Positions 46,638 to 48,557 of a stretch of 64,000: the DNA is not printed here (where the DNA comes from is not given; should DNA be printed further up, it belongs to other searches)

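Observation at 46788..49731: Two candidate flagellin methyltransferases directly upstream of the giant flagellin, one with TPR + SAM-MTase architecture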

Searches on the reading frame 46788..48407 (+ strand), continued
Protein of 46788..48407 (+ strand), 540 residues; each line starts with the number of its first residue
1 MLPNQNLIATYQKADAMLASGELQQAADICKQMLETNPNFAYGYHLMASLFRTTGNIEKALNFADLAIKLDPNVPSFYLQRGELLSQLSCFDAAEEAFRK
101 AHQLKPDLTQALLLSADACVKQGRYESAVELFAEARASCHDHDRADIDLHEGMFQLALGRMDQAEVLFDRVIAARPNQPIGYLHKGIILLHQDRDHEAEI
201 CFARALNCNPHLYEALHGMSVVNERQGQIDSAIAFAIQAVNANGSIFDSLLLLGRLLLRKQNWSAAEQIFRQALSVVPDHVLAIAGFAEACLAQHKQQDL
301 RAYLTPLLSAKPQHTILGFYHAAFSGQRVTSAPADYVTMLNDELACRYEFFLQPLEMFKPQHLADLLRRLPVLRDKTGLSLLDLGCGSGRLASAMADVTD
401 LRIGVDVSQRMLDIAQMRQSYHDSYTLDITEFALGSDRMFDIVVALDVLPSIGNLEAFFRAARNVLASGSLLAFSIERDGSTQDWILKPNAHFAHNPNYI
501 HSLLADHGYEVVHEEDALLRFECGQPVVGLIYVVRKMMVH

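Call 30: find_encoding_contigs(protein=P0023, flank=8000, max_places=2)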
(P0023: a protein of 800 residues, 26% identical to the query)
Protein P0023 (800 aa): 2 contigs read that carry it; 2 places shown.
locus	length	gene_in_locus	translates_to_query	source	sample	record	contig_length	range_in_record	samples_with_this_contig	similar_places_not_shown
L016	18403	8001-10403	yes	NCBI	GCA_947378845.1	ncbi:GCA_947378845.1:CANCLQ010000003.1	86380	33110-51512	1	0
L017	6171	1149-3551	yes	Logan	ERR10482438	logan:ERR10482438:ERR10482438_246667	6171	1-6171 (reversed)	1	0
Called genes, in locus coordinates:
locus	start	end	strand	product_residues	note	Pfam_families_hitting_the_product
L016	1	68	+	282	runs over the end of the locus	PF00459:Inositol_P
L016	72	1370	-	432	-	PF00815:Histidinol_dh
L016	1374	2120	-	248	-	-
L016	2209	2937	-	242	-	PF00977:His_biosynth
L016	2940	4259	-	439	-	PF06689:zf-C4_ClpX, PF01078:Mg_chelatase (faint), PF00004:AAA, PF07724:AAA_2, PF07728:AAA_5 (weak), PF13401:AAA_22 (faint), PF10431:ClpB_D2-small (weak)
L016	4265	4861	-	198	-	PF00574:CLP_protease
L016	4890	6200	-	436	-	PF05697:Trigger_N, PF05698:Trigger_C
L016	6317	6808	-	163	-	PF01467:CTP_transf_like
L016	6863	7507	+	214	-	PF01066:CDP-OH_P_transf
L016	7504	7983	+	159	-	PF04608:PgpA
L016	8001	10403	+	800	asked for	PF13432:TPR_16 (weak), PF07719:TPR_2 (weak), PF13414:TPR_11, PF13424:TPR_12, PF00515:TPR_1, PF13432:TPR_16, PF13414:TPR_11, PF13844:Glyco_transf_41, +26 more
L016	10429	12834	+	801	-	PF13424:TPR_12 (weak), PF13414:TPR_11, PF13431:TPR_17 (weak), PF00515:TPR_1, PF07719:TPR_2, PF13181:TPR_8, PF13424:TPR_12, PF13844:Glyco_transf_41, +12 more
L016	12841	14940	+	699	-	PF13174:TPR_6 (faint), PF00515:TPR_1 (weak), PF07719:TPR_2 (weak), PF13414:TPR_11, PF13424:TPR_12 (weak), PF00515:TPR_1 (weak), PF07719:TPR_2 (weak), PF13844:Glyco_transf_41, +10 more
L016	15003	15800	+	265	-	PF01571:GCV_T (weak)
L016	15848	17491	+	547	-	PF05681:Fumerase, PF05683:Fumerase_C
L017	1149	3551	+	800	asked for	PF13432:TPR_16 (weak), PF07719:TPR_2 (weak), PF13414:TPR_11, PF13424:TPR_12, PF00515:TPR_1, PF13432:TPR_16, PF13414:TPR_11, PF13844:Glyco_transf_41, +26 more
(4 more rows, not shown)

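Call 31: find_encoding_contigs(protein=P0016, flank=8000, max_places=2)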
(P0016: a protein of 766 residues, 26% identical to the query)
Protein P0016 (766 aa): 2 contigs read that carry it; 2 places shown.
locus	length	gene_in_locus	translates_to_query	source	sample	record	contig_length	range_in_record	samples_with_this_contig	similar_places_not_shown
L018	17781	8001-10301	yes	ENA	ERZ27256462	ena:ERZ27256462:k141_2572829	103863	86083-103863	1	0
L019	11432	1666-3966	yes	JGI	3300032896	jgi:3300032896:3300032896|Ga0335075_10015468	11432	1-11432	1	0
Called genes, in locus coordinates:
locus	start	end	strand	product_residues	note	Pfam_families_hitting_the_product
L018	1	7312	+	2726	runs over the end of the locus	PF25778:DUF7948, PF06739:SBBP, PF07610:DUF1573 (faint), PF12371:TMEM131_like_N (faint), PF22073:Cep192_D4 (weak), PF15780:ASH (weak), PF22073:Cep192_D4 (weak), PF18676:MBG_2, +6 more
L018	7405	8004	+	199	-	-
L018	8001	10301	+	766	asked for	PF23914:TPR_CcmH_CycH, PF13414:TPR_11 (weak), PF13432:TPR_16 (weak), PF14559:TPR_19 (weak), PF14559:TPR_19, PF14559:TPR_19, PF14559:TPR_19, PF13432:TPR_16, +24 more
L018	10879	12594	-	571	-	-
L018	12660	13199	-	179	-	-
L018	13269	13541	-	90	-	-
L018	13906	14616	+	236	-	-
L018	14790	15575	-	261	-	-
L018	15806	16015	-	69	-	-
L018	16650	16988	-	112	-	-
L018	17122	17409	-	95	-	-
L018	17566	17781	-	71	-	?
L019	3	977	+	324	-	?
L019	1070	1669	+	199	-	-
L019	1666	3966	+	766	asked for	PF23914:TPR_CcmH_CycH, PF13414:TPR_11 (weak), PF13432:TPR_16 (weak), PF14559:TPR_19 (weak), PF14559:TPR_19, PF14559:TPR_19, PF14559:TPR_19, PF13432:TPR_16, +24 more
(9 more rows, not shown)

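Call 41: predict_structure(alignment_id=A1)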
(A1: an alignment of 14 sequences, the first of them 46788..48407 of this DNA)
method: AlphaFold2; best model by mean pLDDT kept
length: 540 residues; sequences in the alignment: 14
mean_pLDDT: 90.8   pTM: 0.80
mean pLDDT of the five models: 90.8, 88.5, 88.4, 87.9, 86.4
residues with pLDDT >= 90: 389; 70-90: 136; 50-70: 13; < 50: 2
segments of 3 or more residues with pLDDT < 50: none
pLDDT, mean of each block of 10 residues (from residue 1): 65 87 87 90 93 90 96 96 95 96 93 94 91 90 88 87 94 94 93 92 96 93 92 95 84 93 96 92 92 91 92 91 90 91 79 74 92 90 91 92 93 84 92 94 92 95 94 95 92 95 96 93 87 87
secondary structure, 60 per line:
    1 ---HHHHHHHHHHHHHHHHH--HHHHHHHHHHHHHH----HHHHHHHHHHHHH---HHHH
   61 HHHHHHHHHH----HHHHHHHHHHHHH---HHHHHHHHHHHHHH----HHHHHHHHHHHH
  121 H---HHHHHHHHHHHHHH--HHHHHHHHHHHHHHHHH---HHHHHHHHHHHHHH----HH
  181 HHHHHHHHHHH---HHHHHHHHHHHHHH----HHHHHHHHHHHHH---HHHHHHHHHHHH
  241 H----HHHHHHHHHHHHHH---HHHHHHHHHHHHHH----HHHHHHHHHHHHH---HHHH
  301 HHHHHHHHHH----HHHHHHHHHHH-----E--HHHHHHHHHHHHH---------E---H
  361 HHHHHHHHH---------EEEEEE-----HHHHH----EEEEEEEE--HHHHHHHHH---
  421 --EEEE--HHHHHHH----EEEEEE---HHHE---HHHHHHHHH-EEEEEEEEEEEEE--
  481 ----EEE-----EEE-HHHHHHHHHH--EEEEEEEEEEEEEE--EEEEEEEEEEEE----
elements in order: H4-20 H23-36 H41-53 H57-70 H75-87 H91-104 H109-121 H125-138 H141-157 H161-174 H179-191 H195-208 H213-225 H229-241 H246-259 H263-276 H281-293 H297-310 H315-325 H334-346 H360-369 E379-384 H390-394 E399-406 H409-417 E423-426 H429-435 E440-445 H456-464 E466-478 E485-487 E493-495 H497-506 E509-522 E525-536
